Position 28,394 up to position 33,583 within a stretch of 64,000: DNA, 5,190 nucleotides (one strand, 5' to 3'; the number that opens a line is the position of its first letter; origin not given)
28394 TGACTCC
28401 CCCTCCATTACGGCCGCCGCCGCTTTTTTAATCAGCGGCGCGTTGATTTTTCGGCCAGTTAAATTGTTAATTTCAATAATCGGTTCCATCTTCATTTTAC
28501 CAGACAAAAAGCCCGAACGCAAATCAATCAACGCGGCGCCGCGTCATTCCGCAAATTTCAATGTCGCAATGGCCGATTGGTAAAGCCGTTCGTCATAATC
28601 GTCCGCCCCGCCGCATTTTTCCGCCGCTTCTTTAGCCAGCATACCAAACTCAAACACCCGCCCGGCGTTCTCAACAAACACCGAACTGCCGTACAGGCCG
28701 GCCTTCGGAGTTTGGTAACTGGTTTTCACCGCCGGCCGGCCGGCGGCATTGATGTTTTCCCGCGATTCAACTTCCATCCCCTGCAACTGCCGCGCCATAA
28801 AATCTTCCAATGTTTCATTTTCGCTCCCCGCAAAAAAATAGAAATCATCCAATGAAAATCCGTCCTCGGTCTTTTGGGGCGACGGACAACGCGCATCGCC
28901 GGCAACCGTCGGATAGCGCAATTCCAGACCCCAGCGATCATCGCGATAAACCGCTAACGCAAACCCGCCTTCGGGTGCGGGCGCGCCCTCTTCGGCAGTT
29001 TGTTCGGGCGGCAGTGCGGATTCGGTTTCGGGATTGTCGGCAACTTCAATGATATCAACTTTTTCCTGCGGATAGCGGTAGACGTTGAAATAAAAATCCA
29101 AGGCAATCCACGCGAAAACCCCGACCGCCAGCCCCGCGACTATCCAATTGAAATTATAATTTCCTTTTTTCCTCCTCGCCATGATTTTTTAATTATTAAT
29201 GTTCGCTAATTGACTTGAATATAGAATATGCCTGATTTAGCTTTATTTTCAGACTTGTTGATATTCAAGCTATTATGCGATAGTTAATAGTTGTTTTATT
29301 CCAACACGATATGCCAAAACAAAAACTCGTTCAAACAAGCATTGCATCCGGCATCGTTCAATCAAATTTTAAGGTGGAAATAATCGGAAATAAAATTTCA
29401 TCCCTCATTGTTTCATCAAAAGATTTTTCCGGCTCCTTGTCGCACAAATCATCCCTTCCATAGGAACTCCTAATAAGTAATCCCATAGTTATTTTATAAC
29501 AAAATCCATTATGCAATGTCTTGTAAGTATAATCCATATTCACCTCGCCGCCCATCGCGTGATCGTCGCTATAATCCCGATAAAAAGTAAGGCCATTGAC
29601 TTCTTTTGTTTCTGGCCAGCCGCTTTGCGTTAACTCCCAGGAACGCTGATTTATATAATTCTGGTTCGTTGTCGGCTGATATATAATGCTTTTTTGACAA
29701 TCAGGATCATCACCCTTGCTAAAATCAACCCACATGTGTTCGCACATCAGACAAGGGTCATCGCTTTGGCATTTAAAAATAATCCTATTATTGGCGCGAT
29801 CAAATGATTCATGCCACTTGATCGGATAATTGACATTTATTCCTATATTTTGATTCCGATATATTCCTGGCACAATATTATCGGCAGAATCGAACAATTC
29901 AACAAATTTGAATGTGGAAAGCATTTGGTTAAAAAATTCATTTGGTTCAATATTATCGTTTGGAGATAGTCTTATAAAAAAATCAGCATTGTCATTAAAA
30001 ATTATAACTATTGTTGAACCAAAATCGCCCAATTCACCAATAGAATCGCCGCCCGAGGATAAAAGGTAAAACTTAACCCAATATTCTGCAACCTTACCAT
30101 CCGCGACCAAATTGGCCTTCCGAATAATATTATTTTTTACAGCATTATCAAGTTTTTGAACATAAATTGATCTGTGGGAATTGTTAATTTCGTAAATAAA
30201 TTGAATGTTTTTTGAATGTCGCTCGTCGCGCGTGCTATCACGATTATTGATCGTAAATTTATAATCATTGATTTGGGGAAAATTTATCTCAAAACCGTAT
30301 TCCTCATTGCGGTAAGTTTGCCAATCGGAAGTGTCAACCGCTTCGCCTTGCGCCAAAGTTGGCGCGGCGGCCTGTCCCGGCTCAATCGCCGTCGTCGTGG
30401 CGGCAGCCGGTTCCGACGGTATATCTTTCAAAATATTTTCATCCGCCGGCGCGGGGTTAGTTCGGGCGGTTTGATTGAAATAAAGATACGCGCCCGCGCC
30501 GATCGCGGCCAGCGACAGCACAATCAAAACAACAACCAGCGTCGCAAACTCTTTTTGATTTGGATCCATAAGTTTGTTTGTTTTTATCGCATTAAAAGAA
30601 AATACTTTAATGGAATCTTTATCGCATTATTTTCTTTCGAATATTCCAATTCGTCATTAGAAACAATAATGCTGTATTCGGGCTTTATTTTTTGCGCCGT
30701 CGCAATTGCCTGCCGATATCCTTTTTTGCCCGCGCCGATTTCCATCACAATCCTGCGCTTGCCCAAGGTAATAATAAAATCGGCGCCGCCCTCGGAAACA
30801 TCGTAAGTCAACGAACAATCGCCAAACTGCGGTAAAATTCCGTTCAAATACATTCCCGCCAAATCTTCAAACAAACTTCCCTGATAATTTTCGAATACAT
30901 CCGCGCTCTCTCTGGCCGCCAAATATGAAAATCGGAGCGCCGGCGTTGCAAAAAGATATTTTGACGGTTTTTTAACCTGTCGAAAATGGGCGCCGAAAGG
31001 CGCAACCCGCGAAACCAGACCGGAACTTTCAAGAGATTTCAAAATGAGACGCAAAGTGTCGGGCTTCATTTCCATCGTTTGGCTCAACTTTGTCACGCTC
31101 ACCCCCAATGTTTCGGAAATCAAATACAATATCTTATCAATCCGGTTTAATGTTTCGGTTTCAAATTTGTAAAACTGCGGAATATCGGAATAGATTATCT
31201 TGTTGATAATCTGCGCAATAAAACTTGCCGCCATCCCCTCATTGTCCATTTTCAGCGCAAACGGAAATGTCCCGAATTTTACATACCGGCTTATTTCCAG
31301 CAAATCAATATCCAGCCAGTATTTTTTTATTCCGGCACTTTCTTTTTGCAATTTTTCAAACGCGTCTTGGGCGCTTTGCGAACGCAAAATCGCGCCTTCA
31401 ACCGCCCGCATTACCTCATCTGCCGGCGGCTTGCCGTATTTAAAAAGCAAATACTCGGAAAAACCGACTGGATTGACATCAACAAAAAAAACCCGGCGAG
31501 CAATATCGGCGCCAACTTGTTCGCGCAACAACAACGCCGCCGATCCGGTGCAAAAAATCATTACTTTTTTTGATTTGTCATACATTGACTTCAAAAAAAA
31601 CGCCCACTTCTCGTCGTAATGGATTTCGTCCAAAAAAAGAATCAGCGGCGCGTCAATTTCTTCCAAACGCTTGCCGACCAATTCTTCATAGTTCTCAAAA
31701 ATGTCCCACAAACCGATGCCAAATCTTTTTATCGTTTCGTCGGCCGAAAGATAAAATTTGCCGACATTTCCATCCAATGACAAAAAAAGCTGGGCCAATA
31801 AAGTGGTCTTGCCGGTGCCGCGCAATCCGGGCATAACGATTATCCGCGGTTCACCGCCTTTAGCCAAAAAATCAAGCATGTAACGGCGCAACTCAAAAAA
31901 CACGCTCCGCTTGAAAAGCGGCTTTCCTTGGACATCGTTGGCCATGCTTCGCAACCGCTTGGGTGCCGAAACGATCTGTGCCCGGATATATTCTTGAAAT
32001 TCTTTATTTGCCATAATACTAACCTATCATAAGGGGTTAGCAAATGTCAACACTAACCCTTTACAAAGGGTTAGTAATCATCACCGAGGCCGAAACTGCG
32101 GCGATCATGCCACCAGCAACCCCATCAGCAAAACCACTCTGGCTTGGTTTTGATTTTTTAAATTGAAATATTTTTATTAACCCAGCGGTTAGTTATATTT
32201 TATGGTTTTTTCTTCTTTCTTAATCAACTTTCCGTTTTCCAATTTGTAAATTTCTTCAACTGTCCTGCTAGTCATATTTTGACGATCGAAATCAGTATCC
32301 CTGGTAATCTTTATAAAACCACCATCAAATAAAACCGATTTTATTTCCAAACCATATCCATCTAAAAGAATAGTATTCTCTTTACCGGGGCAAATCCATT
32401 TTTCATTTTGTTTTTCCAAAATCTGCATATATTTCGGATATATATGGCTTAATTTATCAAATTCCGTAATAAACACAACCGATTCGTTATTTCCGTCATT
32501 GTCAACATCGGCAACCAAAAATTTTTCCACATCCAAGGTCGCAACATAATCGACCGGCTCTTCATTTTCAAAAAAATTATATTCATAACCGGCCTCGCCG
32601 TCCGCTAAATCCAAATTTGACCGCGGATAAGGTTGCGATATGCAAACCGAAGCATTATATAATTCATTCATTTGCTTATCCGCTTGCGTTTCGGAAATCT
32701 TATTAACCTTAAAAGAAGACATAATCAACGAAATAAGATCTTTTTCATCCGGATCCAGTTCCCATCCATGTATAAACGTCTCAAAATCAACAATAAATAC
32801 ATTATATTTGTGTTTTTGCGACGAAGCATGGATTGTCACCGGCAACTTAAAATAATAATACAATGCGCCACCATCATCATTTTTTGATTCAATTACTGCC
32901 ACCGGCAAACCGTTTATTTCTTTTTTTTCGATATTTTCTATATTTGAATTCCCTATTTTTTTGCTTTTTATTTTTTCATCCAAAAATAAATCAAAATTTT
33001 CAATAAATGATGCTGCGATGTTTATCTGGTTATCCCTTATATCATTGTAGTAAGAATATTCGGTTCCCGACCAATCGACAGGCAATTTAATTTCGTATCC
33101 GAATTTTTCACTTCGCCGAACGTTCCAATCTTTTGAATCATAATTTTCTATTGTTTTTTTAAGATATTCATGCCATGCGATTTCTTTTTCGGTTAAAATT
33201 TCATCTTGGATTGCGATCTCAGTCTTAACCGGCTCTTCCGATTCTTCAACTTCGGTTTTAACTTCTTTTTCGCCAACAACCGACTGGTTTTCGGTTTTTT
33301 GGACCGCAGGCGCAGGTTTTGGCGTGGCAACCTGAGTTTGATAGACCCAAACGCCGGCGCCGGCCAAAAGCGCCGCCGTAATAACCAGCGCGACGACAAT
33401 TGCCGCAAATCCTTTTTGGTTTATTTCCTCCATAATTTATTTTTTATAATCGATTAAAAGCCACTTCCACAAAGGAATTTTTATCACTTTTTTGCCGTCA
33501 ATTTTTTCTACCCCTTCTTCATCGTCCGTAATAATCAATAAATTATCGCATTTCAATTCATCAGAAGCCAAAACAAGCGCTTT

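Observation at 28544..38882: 10-kb island of six paralogous N-terminally anchored proteins sharing a W-x-(T/I)-Y-R-N-E-E-(Y/W)-G-F-E-F-x-Y-P motif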

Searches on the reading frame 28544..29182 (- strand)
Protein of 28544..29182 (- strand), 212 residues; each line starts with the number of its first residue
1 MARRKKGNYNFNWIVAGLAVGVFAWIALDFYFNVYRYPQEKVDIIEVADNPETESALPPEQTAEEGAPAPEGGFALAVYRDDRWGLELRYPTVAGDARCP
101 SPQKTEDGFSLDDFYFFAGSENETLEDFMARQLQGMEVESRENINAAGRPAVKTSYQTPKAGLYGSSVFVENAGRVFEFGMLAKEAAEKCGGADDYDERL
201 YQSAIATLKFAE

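Call 3: search_protein_families(library=pfam, proteins=[window:28544-29182:-], max_evalue=1)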
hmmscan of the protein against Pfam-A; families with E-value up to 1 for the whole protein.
window:28544-29182:- (212 aa): 0 families

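Call 4: search_protein_families(library=ncbifam, proteins=[window:28544-29182:-], max_evalue=1)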
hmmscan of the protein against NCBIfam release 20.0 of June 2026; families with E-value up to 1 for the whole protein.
window:28544-29182:- (212 aa): 1 family
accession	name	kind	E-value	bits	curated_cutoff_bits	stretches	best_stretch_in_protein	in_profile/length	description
NF000152.2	AAC_6p_A37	exception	0.08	13.2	250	1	111-187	31-106/133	aminoglycoside 6'-N-acetyltransferase AacA37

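Call 20: search_protein_families(library=padloc, proteins=[window:28544-29182:-], max_evalue=0.1)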
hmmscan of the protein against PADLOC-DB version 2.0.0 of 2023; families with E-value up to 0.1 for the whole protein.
window:28544-29182:- (212 aa): 0 families

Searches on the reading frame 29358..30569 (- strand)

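Call 3: search_protein_families(library=pfam, proteins=[window:29358-30569:-], max_evalue=1)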
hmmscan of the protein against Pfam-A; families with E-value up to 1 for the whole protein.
window:29358-30569:- (403 aa): 2 families
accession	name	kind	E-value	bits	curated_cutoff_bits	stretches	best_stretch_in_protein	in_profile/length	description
PF18933.6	PsbP_2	-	0.01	16.3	27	0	77-154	37-116/184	PsbP-like protein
PF19983.4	DUF6419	-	0.18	12.4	27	1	3-27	44-68/71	Family of unknown function (DUF6419)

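Call 4: search_protein_families(library=ncbifam, proteins=[window:29358-30569:-], max_evalue=1)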
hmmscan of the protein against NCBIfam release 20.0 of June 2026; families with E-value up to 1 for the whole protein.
window:29358-30569:- (403 aa): 1 family
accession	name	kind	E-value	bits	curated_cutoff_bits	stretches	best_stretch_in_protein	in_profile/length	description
NF046074.1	UpsB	equivalog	0.032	14.3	70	1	8-40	7-36/126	pilin subunit UpsB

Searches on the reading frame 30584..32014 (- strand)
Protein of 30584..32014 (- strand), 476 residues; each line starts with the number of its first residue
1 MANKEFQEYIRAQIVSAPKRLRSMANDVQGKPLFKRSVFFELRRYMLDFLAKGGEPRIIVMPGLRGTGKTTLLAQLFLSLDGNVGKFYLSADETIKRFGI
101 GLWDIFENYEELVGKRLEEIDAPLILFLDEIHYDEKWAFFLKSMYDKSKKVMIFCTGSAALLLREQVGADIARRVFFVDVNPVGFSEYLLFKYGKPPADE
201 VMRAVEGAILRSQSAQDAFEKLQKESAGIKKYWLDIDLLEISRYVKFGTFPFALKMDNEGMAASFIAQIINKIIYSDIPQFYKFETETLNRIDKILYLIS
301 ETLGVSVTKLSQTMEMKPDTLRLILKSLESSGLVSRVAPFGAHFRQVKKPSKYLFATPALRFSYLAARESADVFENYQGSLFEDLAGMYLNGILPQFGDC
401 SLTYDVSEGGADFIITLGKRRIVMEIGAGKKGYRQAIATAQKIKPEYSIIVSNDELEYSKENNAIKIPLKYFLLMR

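Call 3: search_protein_families(library=pfam, proteins=[window:30584-32014:-], max_evalue=1)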
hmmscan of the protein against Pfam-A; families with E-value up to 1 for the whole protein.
window:30584-32014:- (476 aa): 15 families
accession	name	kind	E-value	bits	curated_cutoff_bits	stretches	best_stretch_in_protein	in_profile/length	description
PF13173.12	AAA_14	-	2.5e-22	79.7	27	1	57-189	3-129/129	AAA domain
PF13635.12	DUF4143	-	1.7e-05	25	28.1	1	287-428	11-159/160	Domain of unknown function (DUF4143)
PF13191.12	AAA_16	-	6.4e-05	23.9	32.6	1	52-83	20-51/167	AAA ATPase domain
PF13401.12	AAA_22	-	0.00043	21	27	1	56-154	5-119/130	AAA domain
PF00004.35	AAA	-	0.00067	20.5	21.2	1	61-133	3-68/131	ATPase family associated with various cellular activities (AAA)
PF25199.1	nSTAND_NTPase5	-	0.00089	19.5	34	1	34-153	20-128/145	Novel STAND NTPase 5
PF01047.28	MarR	-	0.0011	19.3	24.6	1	294-337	7-50/59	MarR family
PF00931.28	NB-ARC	-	0.02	14.6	23.5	1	47-82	9-44/248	NB-ARC domain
PF01637.24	ATPase_2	-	0.037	14.2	33.2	1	50-152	14-113/225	ATPase domain predominantly from Archaea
PF25201.1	nSTAND6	-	0.043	14.3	27.7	1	50-164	12-116/148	Novel STAND NTPase 6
PF12802.13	MarR_2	-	0.056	14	27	1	295-337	10-53/61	MarR family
PF00448.28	SRP54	-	0.057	13.5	22.7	1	57-91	2-36/196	SRP54-type protein, GTPase domain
PF13671.12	AAA_33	-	0.071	13.8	27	1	59-97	2-36/143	AAA domain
PF01325.25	Fe_dep_repress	-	0.17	12.6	26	1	296-335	13-53/60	Iron dependent repressor, N-terminal DNA binding domain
PF08220.18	HTH_DeoR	-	0.22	11.7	21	1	291-337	1-47/57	DeoR-like helix-turn-helix domain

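Call 4: search_protein_families(library=ncbifam, proteins=[window:30584-32014:-], max_evalue=1)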
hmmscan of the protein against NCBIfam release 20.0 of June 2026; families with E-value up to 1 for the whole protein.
window:30584-32014:- (476 aa): 13 families
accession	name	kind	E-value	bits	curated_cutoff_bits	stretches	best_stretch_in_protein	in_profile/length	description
NF041397.1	TranRegGlpR_Halo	equivalog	0.0038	16.9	300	1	291-337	6-52/253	HTH-type transcriptional regulator GlpR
TIGR00064.1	ftsY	equivalog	0.014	14.7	260.7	1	12-94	37-117/279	signal recognition particle-docking protein FtsY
TIGR00959.1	ffh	equivalog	0.033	13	473.2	1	52-79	95-122/428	signal recognition particle protein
NF045644.1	TransRegBhcR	equivalog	0.047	12.9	350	1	287-335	23-71/267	HTH-type transcriptional regulator BhcR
NF008750.0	PRK11784.1-2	equivalog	0.047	12.8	241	1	43-76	126-159/346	tRNA 2-selenouridine(34) synthase MnmH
TIGR03185.1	DNA_S_dndD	equivalog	0.069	11.6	245.85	1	56-86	28-58/650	DNA sulfur modification protein DndD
NF052638.1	TransRegOhrRVib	equivalog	0.097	12.4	200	1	297-336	44-83/141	transcriptional regulator OhrR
NF040890.1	trans_reg_YgbI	equivalog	0.1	12.1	400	1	290-338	5-53/253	DNA-binding transcriptional repressor YgbI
TIGR04472.1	reg_rSAM_mob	hypoth_equivalog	0.11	12.5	240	1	294-338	35-79/141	radical SAM mobile pair system MarR family transcriptional regulator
NF053777.1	Saro0803TransReg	equivalog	0.11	12.2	200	1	294-337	41-84/140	Saro_0803 family transcriptional regulator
TIGR01884.1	cas_HTH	subfamily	0.11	11.9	60.2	1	294-337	146-189/202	CRISPR-associated CARF protein Csa3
NF033788.1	HTH_metalloreg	subfamily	0.18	11.6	55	1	294-336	15-57/77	metalloregulator ArsR/SmtB family transcription factor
TIGR00263.1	trpB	equivalog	0.19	10.8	392.45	1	416-441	95-120/385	tryptophan synthase subunit beta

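Call 20: search_protein_families(library=padloc, proteins=[window:30584-32014:-], max_evalue=0.1)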
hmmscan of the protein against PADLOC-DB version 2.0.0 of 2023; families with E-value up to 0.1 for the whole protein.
window:30584-32014:- (476 aa): 15 families
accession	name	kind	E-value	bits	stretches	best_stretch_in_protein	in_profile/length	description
PDLC04787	PDC-S01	-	1.7e-31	107.6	1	44-376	14-317/412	-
PDLC04789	PDC-S01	-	1.3e-21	75.1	1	52-361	13-271/375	-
PDLC04791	PDC-S01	-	8.2e-18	62.2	2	56-179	19-141/395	-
PDLC04788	PDC-S01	-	6.4e-13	46.4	1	59-460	22-415/448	-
PDLC04790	PDC-S01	-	1.8e-12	44.7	1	55-367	26-301/422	-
PDLC04786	PDC-S01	-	8.2e-12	42.6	1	59-469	23-426/439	-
PDLC04140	mad8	-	0.00038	18.1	1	55-224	26-129/314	mads_8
PDLC01850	CARF3--CARF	-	0.00056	17.8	1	292-336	147-191/209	-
PDLC01848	CARF3--CARF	-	0.0043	14.7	1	287-338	134-183/197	-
PDLC02710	PbeC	-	0.0076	12.8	1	262-322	143-201/652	PbeC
PDLC04476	PDC-M16A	-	0.0099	12.3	1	48-88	18-57/691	-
PDLC04984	PDC-S27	-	0.011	12.6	0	244-345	201-308/474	-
PDLC02911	VakA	-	0.023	13.3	0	58-75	4-21/163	-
PDLC02740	PbeC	-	0.026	11.3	1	58-87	30-59/648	PbeC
PDLC01434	CasR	-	0.031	12.1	1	281-337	116-174/191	"CAS-I,CAS-II,CAS-III,CAS-IV,CAS-V,CAS-VI; associated_signaling"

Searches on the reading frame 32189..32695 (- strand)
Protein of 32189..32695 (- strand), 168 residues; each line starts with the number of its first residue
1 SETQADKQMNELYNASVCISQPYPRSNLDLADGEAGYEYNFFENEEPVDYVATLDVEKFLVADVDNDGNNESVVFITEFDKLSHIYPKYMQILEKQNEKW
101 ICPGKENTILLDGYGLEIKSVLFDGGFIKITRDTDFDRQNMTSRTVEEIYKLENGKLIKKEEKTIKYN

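Call 63: search_solved_structures(query=window:32189-32695:-, max_evalue=1)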
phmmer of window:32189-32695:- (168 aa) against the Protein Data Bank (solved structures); distinct sequences matched with E-value up to 1: 1.
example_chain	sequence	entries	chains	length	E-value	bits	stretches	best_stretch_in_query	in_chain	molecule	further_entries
6ao5_B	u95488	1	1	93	0.78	12.7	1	46-96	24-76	Protein salvador homolog 1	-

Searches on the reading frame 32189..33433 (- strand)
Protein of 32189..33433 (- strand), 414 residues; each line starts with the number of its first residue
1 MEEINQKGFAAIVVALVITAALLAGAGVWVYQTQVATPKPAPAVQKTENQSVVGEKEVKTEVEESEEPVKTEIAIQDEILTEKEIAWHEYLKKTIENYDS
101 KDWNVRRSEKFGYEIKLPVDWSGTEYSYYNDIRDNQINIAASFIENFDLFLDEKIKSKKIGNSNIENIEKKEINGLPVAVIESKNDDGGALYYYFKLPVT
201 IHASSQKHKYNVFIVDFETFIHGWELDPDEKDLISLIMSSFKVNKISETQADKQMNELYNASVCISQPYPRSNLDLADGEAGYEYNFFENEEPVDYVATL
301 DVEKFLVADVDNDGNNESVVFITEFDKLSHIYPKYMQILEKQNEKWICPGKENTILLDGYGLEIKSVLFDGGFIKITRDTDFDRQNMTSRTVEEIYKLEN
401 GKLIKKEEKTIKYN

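Call 3: search_protein_families(library=pfam, proteins=[window:32189-33433:-], max_evalue=1)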
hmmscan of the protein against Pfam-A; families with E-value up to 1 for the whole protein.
window:32189-33433:- (414 aa): 1 family
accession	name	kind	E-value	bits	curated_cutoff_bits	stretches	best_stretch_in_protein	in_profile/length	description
PF20087.4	DUF6479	-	0.0051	17.7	25.4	1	7-112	19-118/120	Family of unknown function (DUF6479)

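Call 4: search_protein_families(library=ncbifam, proteins=[window:32189-33433:-], max_evalue=1)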
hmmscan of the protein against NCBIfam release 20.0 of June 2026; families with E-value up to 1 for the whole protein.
window:32189-33433:- (414 aa): 1 family
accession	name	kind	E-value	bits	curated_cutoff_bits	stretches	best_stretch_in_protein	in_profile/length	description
TIGR03931.1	T7SS_Rv3446c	hypoth_equivalog_domain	0.091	13.1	47.6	1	13-121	3-75/194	type VII secretion-associated protein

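Call 20: search_protein_families(library=padloc, proteins=[window:32189-33433:-], max_evalue=0.1)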
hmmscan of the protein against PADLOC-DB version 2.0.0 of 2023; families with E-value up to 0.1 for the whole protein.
window:32189-33433:- (414 aa): 0 families

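Call 70: find_encoding_contigs(protein=window:32189-33433:-, flank=3000, max_places=6)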
Protein window:32189-33433:- (414 aa): 14 contigs read that carry it; 6 places shown.
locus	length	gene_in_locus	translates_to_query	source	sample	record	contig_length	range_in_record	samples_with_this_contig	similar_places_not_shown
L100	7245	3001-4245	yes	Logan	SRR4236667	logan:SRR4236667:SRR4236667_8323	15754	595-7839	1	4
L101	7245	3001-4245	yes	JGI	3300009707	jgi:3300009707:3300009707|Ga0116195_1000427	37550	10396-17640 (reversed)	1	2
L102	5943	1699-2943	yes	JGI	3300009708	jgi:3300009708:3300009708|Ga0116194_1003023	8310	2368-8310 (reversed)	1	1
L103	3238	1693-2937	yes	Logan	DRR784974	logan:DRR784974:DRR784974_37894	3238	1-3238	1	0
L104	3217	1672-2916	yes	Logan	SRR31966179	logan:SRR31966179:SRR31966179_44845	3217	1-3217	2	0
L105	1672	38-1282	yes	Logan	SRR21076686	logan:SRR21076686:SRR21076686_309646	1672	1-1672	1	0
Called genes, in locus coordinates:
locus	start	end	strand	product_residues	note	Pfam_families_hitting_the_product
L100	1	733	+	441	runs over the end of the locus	?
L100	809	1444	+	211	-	-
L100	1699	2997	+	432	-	PF13173:AAA_14, PF13635:DUF4143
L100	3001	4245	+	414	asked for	-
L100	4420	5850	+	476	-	PF13173:AAA_14, PF13635:DUF4143 (weak)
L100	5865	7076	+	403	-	-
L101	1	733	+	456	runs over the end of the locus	-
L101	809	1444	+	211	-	-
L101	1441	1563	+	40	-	-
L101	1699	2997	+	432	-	PF13173:AAA_14, PF13635:DUF4143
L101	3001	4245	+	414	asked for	-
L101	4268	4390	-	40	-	-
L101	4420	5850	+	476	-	PF13173:AAA_14, PF13635:DUF4143 (weak)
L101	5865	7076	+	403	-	-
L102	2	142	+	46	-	?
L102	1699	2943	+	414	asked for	-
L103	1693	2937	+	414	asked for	-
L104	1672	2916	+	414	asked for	-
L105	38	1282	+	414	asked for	-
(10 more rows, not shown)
